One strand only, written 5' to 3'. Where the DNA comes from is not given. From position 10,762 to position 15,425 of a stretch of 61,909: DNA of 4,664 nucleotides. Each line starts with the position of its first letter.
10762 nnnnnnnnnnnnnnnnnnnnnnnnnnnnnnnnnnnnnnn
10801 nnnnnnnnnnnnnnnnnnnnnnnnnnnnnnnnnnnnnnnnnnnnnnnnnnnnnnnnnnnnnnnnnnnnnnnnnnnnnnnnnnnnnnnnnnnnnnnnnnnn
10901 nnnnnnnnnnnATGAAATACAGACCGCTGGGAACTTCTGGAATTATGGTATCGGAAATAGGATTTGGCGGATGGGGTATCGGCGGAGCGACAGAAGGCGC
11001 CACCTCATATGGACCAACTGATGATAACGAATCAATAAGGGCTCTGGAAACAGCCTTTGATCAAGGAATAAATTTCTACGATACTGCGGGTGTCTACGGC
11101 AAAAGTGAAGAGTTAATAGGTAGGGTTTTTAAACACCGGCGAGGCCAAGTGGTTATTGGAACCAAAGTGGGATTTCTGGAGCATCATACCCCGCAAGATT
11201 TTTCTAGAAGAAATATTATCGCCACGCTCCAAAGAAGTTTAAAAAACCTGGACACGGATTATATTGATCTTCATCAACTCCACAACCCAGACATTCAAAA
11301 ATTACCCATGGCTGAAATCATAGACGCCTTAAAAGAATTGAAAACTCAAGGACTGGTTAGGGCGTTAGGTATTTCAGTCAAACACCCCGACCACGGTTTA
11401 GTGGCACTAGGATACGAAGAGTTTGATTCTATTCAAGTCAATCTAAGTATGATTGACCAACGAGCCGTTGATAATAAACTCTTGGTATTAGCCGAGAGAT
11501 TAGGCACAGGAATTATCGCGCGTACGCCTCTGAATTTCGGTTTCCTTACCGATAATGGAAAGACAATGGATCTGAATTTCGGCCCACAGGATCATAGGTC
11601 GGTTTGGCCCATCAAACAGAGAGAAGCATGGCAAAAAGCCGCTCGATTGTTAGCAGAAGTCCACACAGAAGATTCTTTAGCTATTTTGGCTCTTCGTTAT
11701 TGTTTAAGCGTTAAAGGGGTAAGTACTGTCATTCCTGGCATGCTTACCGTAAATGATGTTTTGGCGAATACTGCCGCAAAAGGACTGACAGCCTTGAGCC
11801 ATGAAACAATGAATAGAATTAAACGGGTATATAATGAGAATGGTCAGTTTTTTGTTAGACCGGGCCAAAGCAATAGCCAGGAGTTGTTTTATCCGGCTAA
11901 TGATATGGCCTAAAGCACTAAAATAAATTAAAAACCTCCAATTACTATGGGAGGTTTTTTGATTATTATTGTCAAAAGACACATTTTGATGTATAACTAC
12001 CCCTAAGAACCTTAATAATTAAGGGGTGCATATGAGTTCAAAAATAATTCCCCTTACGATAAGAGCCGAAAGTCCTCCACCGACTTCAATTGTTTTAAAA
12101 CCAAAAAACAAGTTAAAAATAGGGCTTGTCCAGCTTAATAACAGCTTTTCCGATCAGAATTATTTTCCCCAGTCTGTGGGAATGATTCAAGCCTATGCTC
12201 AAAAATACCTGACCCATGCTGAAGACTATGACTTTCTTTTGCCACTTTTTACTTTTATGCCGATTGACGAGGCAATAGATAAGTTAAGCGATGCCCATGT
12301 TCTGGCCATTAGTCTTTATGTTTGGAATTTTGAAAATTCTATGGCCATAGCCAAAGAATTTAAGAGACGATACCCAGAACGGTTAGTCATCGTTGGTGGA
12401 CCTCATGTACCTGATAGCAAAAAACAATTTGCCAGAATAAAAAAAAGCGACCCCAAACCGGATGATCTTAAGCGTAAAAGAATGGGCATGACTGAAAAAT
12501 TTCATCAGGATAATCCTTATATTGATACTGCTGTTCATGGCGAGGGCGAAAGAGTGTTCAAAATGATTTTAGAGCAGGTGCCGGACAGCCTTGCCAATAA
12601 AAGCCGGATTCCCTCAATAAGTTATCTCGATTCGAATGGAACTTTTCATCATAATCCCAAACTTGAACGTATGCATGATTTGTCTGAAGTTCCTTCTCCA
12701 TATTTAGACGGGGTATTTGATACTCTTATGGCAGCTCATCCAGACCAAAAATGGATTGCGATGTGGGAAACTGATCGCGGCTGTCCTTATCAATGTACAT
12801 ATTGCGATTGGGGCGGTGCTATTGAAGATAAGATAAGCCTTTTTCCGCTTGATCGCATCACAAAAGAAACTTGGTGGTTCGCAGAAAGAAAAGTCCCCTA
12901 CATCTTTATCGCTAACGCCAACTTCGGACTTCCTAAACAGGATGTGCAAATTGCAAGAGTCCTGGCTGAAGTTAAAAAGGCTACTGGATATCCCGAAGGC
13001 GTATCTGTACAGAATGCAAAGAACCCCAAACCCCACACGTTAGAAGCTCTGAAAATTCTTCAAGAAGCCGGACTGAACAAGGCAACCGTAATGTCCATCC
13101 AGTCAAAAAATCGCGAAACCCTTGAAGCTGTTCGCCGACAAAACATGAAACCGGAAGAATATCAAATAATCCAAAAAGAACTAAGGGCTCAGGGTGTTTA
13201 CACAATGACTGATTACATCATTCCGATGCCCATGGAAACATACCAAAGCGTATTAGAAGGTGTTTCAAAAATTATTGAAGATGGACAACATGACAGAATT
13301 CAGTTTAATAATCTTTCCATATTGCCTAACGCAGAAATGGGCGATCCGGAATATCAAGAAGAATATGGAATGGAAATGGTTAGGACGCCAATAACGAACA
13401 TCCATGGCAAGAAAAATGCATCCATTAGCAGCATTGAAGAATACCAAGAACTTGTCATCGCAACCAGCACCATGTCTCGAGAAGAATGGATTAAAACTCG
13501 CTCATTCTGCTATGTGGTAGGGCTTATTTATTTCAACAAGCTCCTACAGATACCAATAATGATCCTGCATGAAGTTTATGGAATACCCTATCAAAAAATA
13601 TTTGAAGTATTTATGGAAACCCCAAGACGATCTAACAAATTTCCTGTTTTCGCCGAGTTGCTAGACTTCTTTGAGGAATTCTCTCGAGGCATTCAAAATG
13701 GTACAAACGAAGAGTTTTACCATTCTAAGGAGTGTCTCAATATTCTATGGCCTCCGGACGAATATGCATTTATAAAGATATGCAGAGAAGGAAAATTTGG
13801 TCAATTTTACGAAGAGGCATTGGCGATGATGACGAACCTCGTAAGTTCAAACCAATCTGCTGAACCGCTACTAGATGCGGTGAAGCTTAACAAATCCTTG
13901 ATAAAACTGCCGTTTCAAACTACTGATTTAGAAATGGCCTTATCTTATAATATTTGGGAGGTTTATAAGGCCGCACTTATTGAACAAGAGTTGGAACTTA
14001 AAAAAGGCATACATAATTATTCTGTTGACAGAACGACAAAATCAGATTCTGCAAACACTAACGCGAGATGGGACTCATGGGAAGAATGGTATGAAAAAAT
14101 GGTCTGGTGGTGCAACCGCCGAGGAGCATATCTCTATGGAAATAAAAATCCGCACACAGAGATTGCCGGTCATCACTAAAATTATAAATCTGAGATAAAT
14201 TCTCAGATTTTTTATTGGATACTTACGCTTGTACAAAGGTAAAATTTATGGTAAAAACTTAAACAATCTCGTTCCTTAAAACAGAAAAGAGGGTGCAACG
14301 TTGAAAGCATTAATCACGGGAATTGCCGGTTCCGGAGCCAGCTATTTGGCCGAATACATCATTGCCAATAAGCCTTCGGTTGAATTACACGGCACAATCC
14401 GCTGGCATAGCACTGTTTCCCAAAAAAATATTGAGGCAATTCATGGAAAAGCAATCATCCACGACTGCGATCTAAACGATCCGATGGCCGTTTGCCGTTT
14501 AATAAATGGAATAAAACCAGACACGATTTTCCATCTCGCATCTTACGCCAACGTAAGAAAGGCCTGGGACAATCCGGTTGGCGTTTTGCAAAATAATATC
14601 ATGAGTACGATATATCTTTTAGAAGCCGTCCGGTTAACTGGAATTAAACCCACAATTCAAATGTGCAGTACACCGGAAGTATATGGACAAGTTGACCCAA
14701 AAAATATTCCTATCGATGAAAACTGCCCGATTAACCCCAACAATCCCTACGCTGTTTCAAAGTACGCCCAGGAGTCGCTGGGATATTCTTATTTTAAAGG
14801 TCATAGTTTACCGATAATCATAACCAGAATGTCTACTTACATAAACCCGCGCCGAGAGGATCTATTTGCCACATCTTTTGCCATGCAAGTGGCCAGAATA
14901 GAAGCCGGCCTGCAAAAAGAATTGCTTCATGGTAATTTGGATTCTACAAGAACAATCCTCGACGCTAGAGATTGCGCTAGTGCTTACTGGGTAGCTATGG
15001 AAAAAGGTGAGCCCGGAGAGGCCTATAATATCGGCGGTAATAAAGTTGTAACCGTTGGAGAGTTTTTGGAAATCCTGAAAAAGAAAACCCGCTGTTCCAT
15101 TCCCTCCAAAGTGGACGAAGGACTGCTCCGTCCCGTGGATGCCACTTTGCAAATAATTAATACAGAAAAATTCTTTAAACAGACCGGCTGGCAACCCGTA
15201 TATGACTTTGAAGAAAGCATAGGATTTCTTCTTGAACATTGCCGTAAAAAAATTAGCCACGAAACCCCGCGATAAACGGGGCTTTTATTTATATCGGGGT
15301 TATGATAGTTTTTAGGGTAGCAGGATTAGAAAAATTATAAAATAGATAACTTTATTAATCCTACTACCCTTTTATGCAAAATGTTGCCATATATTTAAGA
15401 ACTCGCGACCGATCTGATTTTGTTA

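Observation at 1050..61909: System-level view: a ~60-kb island that appears to encode a complete, unusually elaborate surface glycosylation machine without the classical initiation and polymerisation genes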

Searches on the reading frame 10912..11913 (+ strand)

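Call 4: search_protein_families(library=pfam, proteins=[window:10912-11913:+])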
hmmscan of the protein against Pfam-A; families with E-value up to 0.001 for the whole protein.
window:10912-11913:+ (333 aa): 1 family
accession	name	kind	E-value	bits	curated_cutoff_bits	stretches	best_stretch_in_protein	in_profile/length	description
PF00248.27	Aldo_ket_red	-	9.8e-61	205.8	24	1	15-307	1-290/291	Aldo/keto reductase family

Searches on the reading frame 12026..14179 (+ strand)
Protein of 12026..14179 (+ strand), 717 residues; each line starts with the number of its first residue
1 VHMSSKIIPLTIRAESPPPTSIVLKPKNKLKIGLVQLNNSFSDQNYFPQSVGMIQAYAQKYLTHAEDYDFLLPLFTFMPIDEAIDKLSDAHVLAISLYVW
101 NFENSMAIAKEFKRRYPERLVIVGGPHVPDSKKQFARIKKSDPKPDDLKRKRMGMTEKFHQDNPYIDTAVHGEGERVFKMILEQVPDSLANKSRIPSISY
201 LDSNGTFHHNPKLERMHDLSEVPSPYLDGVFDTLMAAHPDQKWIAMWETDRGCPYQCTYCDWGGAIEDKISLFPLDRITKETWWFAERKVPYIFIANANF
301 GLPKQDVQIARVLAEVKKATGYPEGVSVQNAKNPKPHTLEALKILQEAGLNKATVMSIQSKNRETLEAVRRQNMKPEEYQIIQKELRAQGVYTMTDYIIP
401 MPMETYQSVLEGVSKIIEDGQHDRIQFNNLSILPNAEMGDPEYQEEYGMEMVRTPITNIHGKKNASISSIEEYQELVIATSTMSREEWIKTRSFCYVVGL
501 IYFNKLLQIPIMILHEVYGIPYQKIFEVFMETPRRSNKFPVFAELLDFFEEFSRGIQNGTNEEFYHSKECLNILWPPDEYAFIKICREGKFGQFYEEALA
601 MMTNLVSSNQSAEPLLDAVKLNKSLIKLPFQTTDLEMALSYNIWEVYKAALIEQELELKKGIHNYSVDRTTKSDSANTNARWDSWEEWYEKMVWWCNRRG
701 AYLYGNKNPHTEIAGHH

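Call 4: search_protein_families(library=pfam, proteins=[window:12026-14179:+])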
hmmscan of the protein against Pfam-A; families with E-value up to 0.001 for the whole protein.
window:12026-14179:+ (717 aa): 2 families
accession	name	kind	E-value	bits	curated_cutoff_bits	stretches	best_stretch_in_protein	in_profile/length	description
PF04055.27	Radical_SAM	-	1.7e-10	41.8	29.5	1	251-411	5-161/166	Radical SAM superfamily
PF02310.24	B12-binding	-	4.7e-06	26.9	32.1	1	80-134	43-97/121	B12 binding domain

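Call 14: search_protein_families(library=ncbifam, max_evalue=0.001, proteins=[window:12026-14179:+])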
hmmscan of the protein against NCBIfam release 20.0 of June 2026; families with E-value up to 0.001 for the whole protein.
window:12026-14179:+ (717 aa): 18 families
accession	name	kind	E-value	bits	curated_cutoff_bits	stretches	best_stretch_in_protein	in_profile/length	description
NF033712.0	B12_rSAM_KedN5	subfamily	5.4e-69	233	700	2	157-534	106-466/624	KedN5 family methylcobalamin-dependent radical SAM C-methyltransferase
TIGR04013.1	B12_SAM_MJ_1487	hypoth_equivalog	4.1e-13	48.9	251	1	165-416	91-330/382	TIGR04013 family B12-binding domain/radical SAM domain-containing protein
TIGR03975.1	rSAM_ocin_1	subfamily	3e-12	45.8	281.85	1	155-263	171-284/606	RiPP maturation radical SAM C-methyltransferase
TIGR03471.1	HpnJ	equivalog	3.9e-12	45.8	577.6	1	158-413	113-359/472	hopanoid biosynthesis associated radical SAM protein HpnJ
NF038361.1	rSAM_Sden_1168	equivalog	3.8e-10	38.9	575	1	158-415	191-447/560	Sden_1168 family B12-binding radical SAM P-methyltransferase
TIGR04479.1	bcpD_PhpK_rSAM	subfamily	7.4e-10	37.8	600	1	83-416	102-406/504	PhpK family radical SAM P-methyltransferase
TIGR04072.2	rSAM_ladder_B12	equivalog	1.4e-09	37.1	360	1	233-441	169-371/443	lipid biosynthesis B12-binding/radical SAM protein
TIGR02026.1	BchE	equivalog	2.2e-08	33.4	481.35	1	161-429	111-374/497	magnesium-protoporphyrin IX monomethyl ester anaerobic oxidative cyclase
TIGR00089.1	TIGR00089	subfamily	1.8e-07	30.3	251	1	231-427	127-325/429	MiaB/RimO family radical SAM methylthiotransferase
NF050148.1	rSAM_ApyD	equivalog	2.2e-06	26.4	750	1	164-270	125-225/645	RiPP biosynthesis radical SAM protein ApyD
TIGR04014.1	B12_SAM_MJ_0865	equivalog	2e-05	23.6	360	1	167-296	91-212/434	methyl-coenzyme M reductase glutamine C-methyltransferase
TIGR00539.1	hemN_rel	equivalog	3.9e-05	22.9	205.4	1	286-436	48-195/361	radical SAM family heme chaperone HemW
TIGR04367.1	HpnR_B12_rSAM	equivalog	6e-05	21.8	650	0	161-261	110-203/490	hopanoid C-3 methylase HpnR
NF040542.1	rSAM_RCCLKC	equivalog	8.3e-05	21.9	450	1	164-323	98-260/423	arsinothricin biosynthesis radical SAM protein ArsL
TIGR04295.1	B12_rSAM_oligo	hypoth_equivalog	0.00013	20.8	400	1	166-307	124-261/422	TIGR04295 family B12-binding domain-containing radical SAM protein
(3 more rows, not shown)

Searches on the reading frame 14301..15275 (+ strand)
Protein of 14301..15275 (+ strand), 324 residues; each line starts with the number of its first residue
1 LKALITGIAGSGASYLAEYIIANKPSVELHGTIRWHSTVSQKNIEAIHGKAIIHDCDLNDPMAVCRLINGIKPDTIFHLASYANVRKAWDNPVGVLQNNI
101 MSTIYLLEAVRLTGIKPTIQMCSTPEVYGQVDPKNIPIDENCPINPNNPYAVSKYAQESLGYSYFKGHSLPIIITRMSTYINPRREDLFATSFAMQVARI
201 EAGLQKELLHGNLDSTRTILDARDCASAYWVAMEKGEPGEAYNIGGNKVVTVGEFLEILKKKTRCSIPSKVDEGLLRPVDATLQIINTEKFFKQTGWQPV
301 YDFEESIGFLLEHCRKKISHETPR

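Call 5: search_protein_families(library=pfam, proteins=[window:14301-15275:+])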
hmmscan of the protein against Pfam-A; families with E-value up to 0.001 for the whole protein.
window:14301-15275:+ (324 aa): 5 families
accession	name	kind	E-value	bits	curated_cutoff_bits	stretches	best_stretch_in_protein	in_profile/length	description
PF16363.11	GDP_Man_Dehyd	-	3.5e-62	211.2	27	1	4-307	1-329/332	GDP-mannose 4,6 dehydratase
PF01370.27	Epimerase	-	1.4e-45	156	20.9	1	3-245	1-240/240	NAD dependent epimerase/dehydratase family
PF04321.23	RmlD_sub_bind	-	1.4e-07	31.3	27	1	50-161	33-136/287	RmlD substrate binding domain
PF02719.21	Polysacc_synt_2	-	5.4e-07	29.5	20.2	1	4-121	2-126/293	Polysaccharide biosynthesis protein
PF01073.25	3Beta_HSD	-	3.6e-06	26.7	22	1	15-159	12-155/280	3-beta hydroxysteroid dehydrogenase/isomerase family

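Call 14: search_protein_families(library=ncbifam, max_evalue=0.001, proteins=[window:14301-15275:+])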
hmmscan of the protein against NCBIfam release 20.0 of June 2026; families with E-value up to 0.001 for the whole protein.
window:14301-15275:+ (324 aa): 18 families
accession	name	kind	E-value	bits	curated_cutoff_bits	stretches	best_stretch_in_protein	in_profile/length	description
TIGR01472.1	gmd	equivalog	2.9e-36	125.4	415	1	2-264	2-269/342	GDP-mannose 4,6-dehydratase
TIGR01181.1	dTDP_gluc_dehyt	equivalog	2.8e-34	118.7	365.1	1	3-307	2-304/321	dTDP-glucose 4,6-dehydratase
TIGR04180.1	EDH_00030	hypoth_equivalog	2.4e-29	102.3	475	1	4-301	2-296/297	NAD-dependent 4,6-dehydratase LegB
TIGR01179.1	galE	equivalog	6.6e-24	84.3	262.3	2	4-176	3-172/332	UDP-glucose 4-epimerase GalE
NF007582.0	PRK10217.1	equivalog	1.2e-20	73.9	698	1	2-304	3-321/355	dTDP-glucose 4,6-dehydratase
TIGR02622.1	CDP_4_6_dhtase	equivalog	5.5e-19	68.5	278.45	1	2-166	6-170/352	CDP-glucose 4,6-dehydratase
NF007490.0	PRK10084.1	subfamily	9.2e-19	67.6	649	1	1-307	1-327/361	dTDP-glucose 4,6-dehydratase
TIGR03466.1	HpnA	hypoth_equivalog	6.1e-15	54.9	367.65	1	1-279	1-263/327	hopanoid-associated sugar epimerase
NF043036.1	ErythonDh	equivalog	5.1e-11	42.3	325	1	1-199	1-199/321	D-erythronate dehydrogenase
NF052578.1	StrlDmthSdmBMthl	equivalog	5.3e-10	39.5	600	1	1-295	1-277/328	sterol demethylase protein SdmB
NF007956.0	PRK10675.1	subfamily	5.5e-10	38.9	394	1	1-159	1-158/338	UDP-glucose 4-epimerase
TIGR01214.1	rmlD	equivalog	1.1e-07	31.2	224.05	1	50-166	32-140/285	dTDP-4-dehydrorhamnose reductase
NF047922.1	GDPFucSynFcl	equivalog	6.8e-07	29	500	1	54-307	35-294/308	GDP-L-fucose synthase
NF041293.1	G6PDh_Azf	equivalog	2.3e-06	27.2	400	1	36-178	33-180/252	NAD-dependent glucose-6-phosphate dehydrogenase Azf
TIGR02197.1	heptose_epim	equivalog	7.6e-05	22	274.6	1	39-157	33-145/316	ADP-glyceromanno-heptose 6-epimerase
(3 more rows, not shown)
